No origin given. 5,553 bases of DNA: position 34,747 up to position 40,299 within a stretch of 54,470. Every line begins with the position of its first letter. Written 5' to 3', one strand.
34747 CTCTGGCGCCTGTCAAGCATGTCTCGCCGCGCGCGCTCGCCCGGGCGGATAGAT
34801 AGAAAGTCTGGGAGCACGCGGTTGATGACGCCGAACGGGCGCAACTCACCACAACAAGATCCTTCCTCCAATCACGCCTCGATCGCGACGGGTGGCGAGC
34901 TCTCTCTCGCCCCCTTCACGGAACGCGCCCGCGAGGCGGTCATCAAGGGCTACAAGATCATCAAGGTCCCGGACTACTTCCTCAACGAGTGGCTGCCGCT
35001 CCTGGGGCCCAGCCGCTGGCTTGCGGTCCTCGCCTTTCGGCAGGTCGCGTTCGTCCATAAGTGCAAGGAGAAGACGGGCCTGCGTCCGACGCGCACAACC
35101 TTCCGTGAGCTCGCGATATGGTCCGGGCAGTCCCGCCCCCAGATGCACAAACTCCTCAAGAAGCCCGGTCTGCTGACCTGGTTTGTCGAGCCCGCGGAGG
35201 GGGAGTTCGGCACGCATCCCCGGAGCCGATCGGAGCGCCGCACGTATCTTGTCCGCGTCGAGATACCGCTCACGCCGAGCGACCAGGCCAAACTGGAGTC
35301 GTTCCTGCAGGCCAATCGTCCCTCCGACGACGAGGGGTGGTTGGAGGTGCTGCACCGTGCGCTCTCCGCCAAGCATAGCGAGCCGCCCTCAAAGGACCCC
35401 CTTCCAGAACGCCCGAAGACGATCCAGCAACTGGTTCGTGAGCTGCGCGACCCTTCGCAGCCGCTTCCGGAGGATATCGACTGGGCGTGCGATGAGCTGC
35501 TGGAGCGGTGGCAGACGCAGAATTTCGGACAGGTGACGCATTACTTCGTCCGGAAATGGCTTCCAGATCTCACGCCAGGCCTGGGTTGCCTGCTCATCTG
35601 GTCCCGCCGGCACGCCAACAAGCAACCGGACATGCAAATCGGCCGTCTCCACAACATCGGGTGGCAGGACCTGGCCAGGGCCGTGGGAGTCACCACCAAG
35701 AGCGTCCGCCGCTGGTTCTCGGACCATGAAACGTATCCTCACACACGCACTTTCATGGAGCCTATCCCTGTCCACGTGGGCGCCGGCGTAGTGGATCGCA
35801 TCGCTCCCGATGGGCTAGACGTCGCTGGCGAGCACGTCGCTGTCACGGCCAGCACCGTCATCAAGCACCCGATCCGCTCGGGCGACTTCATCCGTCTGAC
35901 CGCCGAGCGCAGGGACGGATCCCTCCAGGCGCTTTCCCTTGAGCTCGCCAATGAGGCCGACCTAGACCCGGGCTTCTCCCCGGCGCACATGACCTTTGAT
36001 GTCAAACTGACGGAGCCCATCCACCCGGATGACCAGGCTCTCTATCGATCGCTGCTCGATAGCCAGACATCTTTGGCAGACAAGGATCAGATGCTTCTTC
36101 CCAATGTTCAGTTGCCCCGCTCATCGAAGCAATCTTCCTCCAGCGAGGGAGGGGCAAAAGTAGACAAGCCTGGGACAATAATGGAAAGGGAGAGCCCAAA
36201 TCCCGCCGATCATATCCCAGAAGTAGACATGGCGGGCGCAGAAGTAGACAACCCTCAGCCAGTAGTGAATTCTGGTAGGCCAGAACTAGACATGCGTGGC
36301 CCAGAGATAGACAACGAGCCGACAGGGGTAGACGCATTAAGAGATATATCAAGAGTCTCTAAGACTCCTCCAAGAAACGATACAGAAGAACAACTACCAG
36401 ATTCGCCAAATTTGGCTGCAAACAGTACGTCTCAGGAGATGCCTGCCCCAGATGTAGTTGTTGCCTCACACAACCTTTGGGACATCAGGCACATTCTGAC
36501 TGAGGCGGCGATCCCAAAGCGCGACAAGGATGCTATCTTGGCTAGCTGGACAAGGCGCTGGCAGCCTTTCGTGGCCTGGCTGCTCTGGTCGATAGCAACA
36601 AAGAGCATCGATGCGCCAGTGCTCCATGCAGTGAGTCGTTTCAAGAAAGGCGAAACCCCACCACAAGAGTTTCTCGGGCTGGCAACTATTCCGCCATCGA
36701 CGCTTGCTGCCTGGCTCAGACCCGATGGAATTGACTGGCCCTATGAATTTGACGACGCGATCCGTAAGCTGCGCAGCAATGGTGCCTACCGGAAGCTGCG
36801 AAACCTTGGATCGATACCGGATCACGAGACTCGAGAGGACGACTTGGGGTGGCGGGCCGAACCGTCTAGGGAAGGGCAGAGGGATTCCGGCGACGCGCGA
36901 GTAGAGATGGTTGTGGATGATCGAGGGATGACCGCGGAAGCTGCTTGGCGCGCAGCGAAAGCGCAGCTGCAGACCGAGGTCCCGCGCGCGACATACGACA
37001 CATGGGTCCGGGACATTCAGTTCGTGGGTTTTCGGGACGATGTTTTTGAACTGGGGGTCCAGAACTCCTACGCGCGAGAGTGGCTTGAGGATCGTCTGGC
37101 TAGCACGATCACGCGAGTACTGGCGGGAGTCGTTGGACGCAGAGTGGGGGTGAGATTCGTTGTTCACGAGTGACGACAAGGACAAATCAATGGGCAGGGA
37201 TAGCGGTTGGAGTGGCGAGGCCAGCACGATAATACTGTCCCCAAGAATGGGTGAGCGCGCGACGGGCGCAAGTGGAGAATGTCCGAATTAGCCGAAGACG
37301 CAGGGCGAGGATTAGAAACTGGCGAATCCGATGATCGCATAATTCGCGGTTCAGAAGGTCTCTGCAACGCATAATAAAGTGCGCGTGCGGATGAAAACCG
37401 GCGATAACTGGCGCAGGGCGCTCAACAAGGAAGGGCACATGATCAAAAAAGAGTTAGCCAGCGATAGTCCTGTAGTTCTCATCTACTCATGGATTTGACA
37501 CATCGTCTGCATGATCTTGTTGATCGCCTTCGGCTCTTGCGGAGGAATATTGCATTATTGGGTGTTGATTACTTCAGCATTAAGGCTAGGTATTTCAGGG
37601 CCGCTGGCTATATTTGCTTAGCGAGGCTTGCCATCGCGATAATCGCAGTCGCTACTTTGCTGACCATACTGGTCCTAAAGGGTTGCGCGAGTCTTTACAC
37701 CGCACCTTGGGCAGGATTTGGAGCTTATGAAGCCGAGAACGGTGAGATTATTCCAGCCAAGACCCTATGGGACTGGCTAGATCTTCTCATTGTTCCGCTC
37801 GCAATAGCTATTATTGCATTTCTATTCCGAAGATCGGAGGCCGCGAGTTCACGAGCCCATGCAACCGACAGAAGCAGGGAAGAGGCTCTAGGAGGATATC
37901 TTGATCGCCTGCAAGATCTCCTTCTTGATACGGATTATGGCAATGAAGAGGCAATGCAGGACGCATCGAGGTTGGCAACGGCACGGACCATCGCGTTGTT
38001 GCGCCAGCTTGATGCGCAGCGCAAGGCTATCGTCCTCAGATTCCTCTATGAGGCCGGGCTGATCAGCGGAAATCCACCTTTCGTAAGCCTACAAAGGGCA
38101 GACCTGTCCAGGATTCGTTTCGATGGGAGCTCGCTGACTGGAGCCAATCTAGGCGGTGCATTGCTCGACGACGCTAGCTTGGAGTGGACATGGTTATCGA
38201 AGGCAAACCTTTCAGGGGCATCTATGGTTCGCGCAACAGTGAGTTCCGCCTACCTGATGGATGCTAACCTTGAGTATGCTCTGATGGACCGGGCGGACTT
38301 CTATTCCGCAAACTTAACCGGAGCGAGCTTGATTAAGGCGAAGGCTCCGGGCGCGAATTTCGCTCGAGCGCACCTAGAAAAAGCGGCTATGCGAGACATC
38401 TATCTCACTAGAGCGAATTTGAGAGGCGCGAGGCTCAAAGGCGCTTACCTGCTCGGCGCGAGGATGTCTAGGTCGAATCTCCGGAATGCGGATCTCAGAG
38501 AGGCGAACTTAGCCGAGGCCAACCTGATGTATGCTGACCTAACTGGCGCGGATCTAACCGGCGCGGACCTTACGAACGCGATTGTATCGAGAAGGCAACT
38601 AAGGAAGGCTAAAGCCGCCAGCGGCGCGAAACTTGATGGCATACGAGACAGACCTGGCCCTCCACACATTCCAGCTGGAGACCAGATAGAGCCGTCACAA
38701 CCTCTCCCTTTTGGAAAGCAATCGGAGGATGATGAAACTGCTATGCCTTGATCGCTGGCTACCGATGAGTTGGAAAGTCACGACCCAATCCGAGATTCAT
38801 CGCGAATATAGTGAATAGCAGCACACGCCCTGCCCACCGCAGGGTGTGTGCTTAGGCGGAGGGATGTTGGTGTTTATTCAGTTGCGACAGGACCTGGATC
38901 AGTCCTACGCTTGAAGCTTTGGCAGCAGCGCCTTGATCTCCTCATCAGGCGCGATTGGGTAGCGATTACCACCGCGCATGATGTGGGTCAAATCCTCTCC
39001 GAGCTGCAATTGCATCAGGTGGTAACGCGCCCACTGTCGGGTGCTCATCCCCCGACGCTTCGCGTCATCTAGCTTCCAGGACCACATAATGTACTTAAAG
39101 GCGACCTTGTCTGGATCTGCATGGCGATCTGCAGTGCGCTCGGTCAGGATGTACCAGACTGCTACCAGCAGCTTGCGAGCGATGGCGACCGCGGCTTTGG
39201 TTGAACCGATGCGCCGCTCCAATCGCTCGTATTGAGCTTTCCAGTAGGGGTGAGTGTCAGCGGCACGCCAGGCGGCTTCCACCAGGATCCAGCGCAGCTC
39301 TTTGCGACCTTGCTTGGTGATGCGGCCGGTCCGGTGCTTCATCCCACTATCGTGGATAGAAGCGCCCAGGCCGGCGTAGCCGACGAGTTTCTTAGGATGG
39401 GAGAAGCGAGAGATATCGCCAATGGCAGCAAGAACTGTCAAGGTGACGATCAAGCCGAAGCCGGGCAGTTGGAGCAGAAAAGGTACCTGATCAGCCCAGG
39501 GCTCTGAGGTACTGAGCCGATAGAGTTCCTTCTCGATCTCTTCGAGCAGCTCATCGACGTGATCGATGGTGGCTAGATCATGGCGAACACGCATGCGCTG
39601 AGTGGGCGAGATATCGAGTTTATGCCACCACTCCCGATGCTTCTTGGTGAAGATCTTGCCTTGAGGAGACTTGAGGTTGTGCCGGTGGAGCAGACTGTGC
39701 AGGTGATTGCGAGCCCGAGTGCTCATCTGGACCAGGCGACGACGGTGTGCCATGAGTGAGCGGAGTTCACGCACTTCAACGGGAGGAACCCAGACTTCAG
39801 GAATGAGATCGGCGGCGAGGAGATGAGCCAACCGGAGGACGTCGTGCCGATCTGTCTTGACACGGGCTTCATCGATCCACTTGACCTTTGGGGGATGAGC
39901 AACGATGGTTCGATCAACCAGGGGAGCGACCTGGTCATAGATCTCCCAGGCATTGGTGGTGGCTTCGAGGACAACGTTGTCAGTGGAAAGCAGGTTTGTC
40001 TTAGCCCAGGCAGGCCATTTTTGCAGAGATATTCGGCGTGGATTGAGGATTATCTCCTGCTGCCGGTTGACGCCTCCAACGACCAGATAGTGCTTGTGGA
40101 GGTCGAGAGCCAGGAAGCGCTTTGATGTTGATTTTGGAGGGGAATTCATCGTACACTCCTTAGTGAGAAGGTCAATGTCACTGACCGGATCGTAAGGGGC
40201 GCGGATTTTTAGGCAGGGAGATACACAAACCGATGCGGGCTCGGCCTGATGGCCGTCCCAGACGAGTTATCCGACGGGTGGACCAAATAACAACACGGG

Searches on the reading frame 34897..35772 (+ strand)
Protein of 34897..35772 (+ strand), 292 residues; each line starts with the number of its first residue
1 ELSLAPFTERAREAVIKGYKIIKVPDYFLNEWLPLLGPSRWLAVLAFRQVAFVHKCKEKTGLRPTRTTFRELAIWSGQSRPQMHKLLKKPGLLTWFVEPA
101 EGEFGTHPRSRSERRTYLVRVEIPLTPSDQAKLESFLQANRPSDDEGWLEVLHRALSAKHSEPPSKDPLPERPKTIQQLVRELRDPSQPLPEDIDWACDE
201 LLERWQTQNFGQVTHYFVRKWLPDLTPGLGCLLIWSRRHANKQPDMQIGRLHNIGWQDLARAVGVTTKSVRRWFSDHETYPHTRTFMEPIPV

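Call 76: predict_structure(alignment_id=A3)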
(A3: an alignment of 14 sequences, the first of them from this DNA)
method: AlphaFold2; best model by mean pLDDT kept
length: 292 residues; sequences in the alignment: 14
mean_pLDDT: 86.2   pTM: 0.86
mean pLDDT of the five models: 86.2, 84.4, 84.3, 82.7, 76.3
residues with pLDDT >= 90: 176; 70-90: 81; 50-70: 24; < 50: 11
segments of 3 or more residues with pLDDT < 50: 7-17
pLDDT, mean of each block of 10 residues (from residue 1): 54 48 89 96 94 79 92 92 93 95 77 87 95 96 95 95 83 95 93 96 88 84 91 86 65 83 94 91 80 63
secondary structure, 60 per line:
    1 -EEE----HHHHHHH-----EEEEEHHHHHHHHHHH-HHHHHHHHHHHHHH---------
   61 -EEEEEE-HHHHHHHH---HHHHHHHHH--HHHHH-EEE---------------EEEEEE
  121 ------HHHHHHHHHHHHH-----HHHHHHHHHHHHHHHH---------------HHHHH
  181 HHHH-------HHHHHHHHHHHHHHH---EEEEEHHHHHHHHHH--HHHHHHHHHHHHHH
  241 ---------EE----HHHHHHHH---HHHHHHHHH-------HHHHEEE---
elements in order: E2-4 H9-15 E21-25 H26-36 H38-51 E62-67 H69-76 H80-88 H91-95 E97-99 E115-120 H127-139 H145-160 H176-184 H192-206 E210-214 H215-224 H227-240 H256-263 H267-275 H283-286 E287-289

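Call 78: fold_search(model_id=the predicted structure, library=pdb)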
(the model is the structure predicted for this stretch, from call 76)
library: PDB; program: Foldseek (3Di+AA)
matches with E <= 10: 381; with E <= 0.001: 0
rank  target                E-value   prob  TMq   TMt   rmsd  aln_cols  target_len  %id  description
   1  5ovy_B                1.5e-01  0.23  0.16  0.21  19.0       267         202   11  Crystal structure of MAB_4384 tetR (released 2018-03-28)
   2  5ovy_A                2.6e-01  0.15  0.16  0.21  19.4       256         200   11  Crystal structure of MAB_4384 tetR (released 2018-03-28)
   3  6z74_D                3.9e-01  0.12  0.17  0.20  20.5       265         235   12  Structure of the transcriptional repressor Atu1419 (VanR) in complex with a fortuitous citrate from agrobacterium fabr (released 2020-12-02)
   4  6z74_B                4.5e-01  0.11  0.17  0.20  19.8       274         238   11  Structure of the transcriptional repressor Atu1419 (VanR) in complex with a fortuitous citrate from agrobacterium fabr (released 2020-12-02)
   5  4pt7_B                5.7e-01  0.57  0.26  0.48   9.8       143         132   12  Structure of initiator (released 2014-06-25)
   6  4pql_B                6.0e-01  0.60  0.27  0.49   8.9       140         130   14  N-Terminal domain of DNA binding protein (released 2014-06-11)
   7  3h0d_B                6.0e-01  0.28  0.20  0.32  13.3       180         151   10  Crystal structure of CtsR in complex with a 26bp DNA duplex (released 2009-06-30)
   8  4u43_A                6.0e-01  0.05  0.13  0.13  22.9       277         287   11  MAP4K4 in complex with inhibitor (compound 6) (released 2014-09-03)
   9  6za7_A                6.6e-01  0.10  0.19  0.22  21.0       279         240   10  Structure of the apo transcriptional repressor Atu1419 (VanR) from agrobacterium fabrum (released 2020-12-02)
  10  3c7j_B                6.6e-01  0.07  0.15  0.18  20.1       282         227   12  Crystal structure of transcriptional regulator (GntR family member) from Pseudomonas syringae pv. tomato str. DC3000 (released 2008-02-26)
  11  5jbr_A                7.7e-01  0.23  0.16  0.27   9.7       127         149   13  Crystal structure of uncharacterized protein Bcav_2135 from Beutenbergia cavernae (released 2016-04-20)
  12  6za0_B                7.7e-01  0.10  0.19  0.22  20.3       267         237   11  Structure of the transcriptional repressor Atu1419 (VanR) in complex with a fortuitous citrate from agrobacterium fabr (released 2020-12-02)
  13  8g5s_A                7.7e-01  0.10  0.16  0.14  19.3       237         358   12  Crystal structure of apo TnmJ (released 2023-10-18)
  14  5mym_C                8.5e-01  0.12  0.18  0.23  20.5       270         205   10  Structure of Transcriptional Regulatory Repressor Protein - EthR from Mycobacterium Tuberculosis in complex with compo (released 2017-10-25)
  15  8rdn_C                8.5e-01  0.11  0.14  0.12  11.6       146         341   17  Holomycin methyltransferase DtpM with SAH and XRD-271 (released 2024-10-16)
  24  5kbj_C                1.4e+00  0.33  0.25  0.49   9.1       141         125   14  Structure of Rep-DNA complex (released 2016-06-29)
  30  4pql_A                1.5e+00  0.33  0.26  0.48   9.1       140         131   14  N-Terminal domain of DNA binding protein (released 2014-06-11)
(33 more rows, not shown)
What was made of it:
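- Closest known: RepA_N-family plasmids of Firmicutes. Same: Foldseek gave weak matches to RepA_N N-terminal domains 4pt7, 4pql and 5kbj (probability 0.33-0.60, target TM-score about 0.48; call 78).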

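Call 80: search_solved_structures(query=A3, max_evalue=10)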
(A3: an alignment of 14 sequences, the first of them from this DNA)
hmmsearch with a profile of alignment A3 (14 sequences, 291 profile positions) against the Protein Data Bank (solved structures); distinct sequences matched with E-value up to 10: 3.
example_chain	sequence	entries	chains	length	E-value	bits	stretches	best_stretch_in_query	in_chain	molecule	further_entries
5i41_B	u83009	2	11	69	0.19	13.9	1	256-278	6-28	Chromosome-anchoring protein RacA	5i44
3okq_A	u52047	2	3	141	0.62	12.2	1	86-159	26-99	Bud site selection protein 6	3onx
2x48_A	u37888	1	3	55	0.65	12.1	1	250-276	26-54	CAG38821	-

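Call 98: find_homologous_proteins(query=A3, max_evalue=0.001)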
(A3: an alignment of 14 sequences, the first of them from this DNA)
Query A3 (14 sequences) (292 aa, profile of the alignment): 3 proteins with E <= 0.001 among 5030 candidates.
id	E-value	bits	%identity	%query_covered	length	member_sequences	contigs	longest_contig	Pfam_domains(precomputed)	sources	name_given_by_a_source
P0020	7.7e-66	240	42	54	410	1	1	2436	PF11638.14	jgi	jgi:hypothetical protein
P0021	1.2e-65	239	42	54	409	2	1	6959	PF11638.14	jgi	jgi:hypothetical protein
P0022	4.2e-14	70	28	53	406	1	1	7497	-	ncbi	-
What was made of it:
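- Tried and rejected: A second word-index protein search with the N-terminal alignment returned only three proteins (call 98).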

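Call 103: search_protein_representatives(alignment_id=A3)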
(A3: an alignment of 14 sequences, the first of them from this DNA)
Query: 14 sequences, 291 profile positions. Proteins with E-value up to 0.001 (for the whole library): 711; up to 1e-10: 350; up to 1e-30: 45. The best 150 are listed.
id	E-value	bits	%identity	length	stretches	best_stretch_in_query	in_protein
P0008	2.0e-138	476.7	-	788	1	1-289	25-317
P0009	3.5e-127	439.8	-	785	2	6-289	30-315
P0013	2.4e-117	407.5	-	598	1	2-290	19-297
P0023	6.3e-117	406.1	-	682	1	1-287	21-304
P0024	5.0e-112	390.0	-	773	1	3-288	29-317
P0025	1.5e-110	385.2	-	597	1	6-286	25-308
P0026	6.3e-109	379.9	-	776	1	7-286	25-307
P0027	2.8e-107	374.4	-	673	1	2-279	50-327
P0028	3.1e-106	371.0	-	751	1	3-287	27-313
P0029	1.8e-105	368.5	-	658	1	2-287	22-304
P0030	3.9e-97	341.1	-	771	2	4-287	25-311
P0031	1.2e-95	336.3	-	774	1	3-287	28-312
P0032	2.4e-85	302.4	-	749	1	5-286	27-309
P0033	1.1e-52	195.3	-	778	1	8-279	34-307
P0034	4.7e-51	189.9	-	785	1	2-281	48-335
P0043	6.5e-38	146.8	-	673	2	11-275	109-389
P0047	1.2e-36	142.6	-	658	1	3-277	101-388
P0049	8.7e-36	139.8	-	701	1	5-283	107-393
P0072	6.3e-29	117.3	-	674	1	2-287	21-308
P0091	4.2e-27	111.3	-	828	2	10-287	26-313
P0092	6.1e-27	110.7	-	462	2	2-275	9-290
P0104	8.0e-26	107.1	-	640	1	9-276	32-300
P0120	1.6e-24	102.8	-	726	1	4-285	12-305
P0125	5.1e-24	101.1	-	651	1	3-281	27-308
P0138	3.8e-23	98.3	-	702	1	2-273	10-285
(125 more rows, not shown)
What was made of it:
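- Tried and rejected: The exhaustive profile search was needed to see the size of the family (call 103).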

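Call 107: find_related_loci(query=A3, collection=viral_contigs, flank=5000)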
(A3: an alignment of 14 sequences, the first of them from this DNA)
Query A3 (292 aa) in viral_contigs; peptide patterns used: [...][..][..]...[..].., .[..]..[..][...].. (x = any residue, [..] = any of these).
11 stretches matched a pattern, but none encodes a relative of the query by tblastn (E <= 1e-3).
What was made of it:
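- Tried and rejected: IMG/VR held no relatives (call 107).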

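Call 108: search_protein_families(library=pfam, proteins=[P0047, P0049, P0092, P0104, P0125, P0072, P0120, P0043, P0091, P0138], max_evalue=0.001)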
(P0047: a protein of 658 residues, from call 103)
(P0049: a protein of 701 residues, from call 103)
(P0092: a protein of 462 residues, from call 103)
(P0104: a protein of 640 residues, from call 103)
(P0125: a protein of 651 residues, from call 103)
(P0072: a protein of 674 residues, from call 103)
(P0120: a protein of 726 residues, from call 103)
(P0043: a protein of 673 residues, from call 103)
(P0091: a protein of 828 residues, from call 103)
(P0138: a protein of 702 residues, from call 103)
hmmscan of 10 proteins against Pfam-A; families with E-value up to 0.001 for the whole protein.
P0047 (658 aa): 1 family
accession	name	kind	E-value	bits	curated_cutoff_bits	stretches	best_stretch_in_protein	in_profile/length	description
PF11638.13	DnaA_N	-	6.7e-12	45.4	24.6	1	5-66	2-64/65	DnaA N-terminal domain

P0049 (701 aa): 3 families
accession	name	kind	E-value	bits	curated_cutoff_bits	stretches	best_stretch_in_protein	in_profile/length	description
PF11638.13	DnaA_N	-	2.6e-11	43.5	24.6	1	5-65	2-63/65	DnaA N-terminal domain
PF08279.18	HTH_11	-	3.6e-05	24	25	0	168-192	16-40/55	HTH domain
PF13551.12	HTH_29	-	0.00015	22.2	28.1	0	171-213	16-57/64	Winged helix-turn helix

P0092 (462 aa): 2 families
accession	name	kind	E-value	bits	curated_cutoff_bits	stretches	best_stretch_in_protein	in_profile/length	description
PF13545.12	HTH_Crp_2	-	3.5e-06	27.3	27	1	273-303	27-57/70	Crp-like helix-turn-helix domain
PF13730.12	HTH_36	-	1.9e-05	24.8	25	1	270-298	27-55/55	Helix-turn-helix domain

P0104 (640 aa): 0 families

P0125 (651 aa): 0 families

P0072 (674 aa): 1 family
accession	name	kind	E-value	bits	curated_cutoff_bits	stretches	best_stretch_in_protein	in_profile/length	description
PF11638.13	DnaA_N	-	2.2e-11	43.7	24.6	1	598-659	2-64/65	DnaA N-terminal domain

P0120 (726 aa): 1 family
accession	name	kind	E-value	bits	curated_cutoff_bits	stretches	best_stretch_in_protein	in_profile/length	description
PF11638.13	DnaA_N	-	1.4e-09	38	24.6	1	645-705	2-63/65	DnaA N-terminal domain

P0043 (673 aa): 1 family
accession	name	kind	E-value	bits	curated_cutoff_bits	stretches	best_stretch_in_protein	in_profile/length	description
PF11638.13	DnaA_N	-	1.2e-10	41.4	24.6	1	6-56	3-54/65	DnaA N-terminal domain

P0091 (828 aa): 0 families

P0138 (702 aa): 1 family
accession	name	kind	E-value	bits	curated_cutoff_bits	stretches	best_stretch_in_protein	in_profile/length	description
PF13730.12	HTH_36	-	0.00031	20.9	25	0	266-295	26-55/55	Helix-turn-helix domain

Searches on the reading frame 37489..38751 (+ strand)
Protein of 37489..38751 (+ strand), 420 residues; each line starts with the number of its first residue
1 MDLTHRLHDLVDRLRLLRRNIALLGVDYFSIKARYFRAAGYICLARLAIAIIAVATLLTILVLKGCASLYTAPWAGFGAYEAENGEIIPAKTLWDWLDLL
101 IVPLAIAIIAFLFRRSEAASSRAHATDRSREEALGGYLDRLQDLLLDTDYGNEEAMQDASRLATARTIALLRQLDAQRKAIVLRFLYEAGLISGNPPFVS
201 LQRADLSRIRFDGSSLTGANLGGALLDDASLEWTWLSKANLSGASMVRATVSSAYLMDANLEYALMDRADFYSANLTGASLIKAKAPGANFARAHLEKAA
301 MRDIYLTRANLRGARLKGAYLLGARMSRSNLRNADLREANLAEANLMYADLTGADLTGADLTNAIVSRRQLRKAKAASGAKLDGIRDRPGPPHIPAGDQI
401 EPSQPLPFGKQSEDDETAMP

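Call 10: search_protein_families(library=pfam, proteins=[window:37489-38751:+], max_evalue=0.01)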
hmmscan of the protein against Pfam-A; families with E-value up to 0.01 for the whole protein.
window:37489-38751:+ (420 aa): 3 families
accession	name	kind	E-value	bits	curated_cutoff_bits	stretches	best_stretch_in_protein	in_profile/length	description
PF00805.28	Pentapeptide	-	1e-38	130.9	20.2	5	324-363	1-40/40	Pentapeptide repeats (8 copies)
PF13599.13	Pentapeptide_4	-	8.1e-15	55.1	38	2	256-321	3-68/78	Pentapeptide repeat region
PF13576.12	Pentapeptide_3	-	4.8e-13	49.5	27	1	312-354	2-47/48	Pentapeptide repeats (9 copies)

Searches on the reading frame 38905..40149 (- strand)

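Call 10: search_protein_families(library=pfam, proteins=[window:38905-40149:-], max_evalue=0.01)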
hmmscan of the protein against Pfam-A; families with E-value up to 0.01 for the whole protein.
window:38905-40149:- (414 aa): 2 families
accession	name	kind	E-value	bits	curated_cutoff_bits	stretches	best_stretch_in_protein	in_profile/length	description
PF02371.22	Transposase_20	-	1.6e-23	83.3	21.3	1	225-308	4-87/87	Transposase IS116/IS110/IS902 family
PF01548.23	DEDD_Tnp_IS110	-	1.8e-09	38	29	1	15-156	3-152/155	Transposase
